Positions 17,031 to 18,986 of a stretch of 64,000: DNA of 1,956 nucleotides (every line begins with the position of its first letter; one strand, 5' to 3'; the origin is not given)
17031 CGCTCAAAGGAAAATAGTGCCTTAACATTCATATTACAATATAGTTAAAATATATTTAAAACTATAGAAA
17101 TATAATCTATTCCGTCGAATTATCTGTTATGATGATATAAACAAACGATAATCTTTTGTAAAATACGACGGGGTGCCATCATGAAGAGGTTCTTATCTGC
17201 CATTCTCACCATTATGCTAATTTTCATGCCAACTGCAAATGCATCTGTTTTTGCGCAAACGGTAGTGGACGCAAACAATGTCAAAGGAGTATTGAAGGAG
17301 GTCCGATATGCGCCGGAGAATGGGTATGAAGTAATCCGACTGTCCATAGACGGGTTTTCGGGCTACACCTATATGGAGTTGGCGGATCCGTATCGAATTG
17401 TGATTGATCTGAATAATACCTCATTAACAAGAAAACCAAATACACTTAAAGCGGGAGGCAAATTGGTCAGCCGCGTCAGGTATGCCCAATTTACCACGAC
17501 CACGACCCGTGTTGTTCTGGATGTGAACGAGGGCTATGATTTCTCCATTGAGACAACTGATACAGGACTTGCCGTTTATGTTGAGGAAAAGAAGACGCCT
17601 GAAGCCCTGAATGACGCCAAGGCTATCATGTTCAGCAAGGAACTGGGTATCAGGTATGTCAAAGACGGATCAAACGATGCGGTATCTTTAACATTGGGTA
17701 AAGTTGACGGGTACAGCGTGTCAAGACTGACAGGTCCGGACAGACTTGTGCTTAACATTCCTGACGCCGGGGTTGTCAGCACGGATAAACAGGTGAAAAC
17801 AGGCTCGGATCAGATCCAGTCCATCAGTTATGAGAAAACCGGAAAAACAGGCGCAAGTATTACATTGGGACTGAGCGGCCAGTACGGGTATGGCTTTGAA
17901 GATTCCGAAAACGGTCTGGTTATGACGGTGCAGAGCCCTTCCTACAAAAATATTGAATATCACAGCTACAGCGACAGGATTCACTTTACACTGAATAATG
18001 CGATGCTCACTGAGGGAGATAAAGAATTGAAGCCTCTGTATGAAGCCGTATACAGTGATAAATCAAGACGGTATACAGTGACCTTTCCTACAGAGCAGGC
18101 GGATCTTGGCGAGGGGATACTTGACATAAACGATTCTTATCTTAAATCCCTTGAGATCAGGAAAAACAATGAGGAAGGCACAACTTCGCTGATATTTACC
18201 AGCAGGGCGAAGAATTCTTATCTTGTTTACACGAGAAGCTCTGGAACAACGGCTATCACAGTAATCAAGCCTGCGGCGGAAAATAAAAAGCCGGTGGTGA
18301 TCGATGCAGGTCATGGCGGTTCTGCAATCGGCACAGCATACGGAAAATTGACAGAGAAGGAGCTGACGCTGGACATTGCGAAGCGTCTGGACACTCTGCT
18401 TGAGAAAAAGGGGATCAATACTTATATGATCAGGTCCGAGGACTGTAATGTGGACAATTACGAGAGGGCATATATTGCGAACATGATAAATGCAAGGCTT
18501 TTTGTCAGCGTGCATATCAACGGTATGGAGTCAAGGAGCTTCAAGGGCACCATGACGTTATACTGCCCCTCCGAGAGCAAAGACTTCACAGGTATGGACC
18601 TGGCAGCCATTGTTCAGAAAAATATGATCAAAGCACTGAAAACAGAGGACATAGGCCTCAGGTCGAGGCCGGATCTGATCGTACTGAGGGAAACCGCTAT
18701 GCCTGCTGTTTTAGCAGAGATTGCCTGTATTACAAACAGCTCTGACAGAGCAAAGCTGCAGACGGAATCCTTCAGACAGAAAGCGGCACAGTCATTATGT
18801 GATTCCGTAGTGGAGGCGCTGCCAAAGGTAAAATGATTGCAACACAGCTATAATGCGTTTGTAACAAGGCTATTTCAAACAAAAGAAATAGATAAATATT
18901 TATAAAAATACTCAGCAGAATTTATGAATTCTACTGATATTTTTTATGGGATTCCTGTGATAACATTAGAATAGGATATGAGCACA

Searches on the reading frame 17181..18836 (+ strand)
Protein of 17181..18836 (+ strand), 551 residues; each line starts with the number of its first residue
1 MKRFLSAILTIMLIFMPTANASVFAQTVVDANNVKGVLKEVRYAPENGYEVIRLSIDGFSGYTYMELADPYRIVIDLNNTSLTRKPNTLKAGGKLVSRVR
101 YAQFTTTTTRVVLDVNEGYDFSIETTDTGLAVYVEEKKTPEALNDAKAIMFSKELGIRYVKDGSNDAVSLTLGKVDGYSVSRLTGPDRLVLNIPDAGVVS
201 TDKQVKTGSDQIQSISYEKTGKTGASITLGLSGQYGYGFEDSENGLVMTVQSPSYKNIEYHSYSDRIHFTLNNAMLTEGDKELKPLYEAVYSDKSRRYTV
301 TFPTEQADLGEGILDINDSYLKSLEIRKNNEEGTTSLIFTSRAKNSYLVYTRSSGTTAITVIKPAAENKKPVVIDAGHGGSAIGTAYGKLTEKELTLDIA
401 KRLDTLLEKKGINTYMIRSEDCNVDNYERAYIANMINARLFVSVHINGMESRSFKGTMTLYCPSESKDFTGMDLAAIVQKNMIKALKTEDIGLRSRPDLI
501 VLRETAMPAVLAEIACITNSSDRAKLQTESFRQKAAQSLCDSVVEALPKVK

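Call 6: search_protein_families(library=pfam, proteins=[window:17181-18836:+])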
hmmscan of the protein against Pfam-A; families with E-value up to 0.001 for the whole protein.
window:17181-18836:+ (551 aa): 2 families
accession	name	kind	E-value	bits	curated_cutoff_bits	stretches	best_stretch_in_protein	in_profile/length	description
PF01520.23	Amidase_3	-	1.7e-45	155.6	27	1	372-543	1-172/174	N-acetylmuramoyl-L-alanine amidase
PF11741.13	AMIN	-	3.3e-24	85.3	20.5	2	41-132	2-99/101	AMIN domain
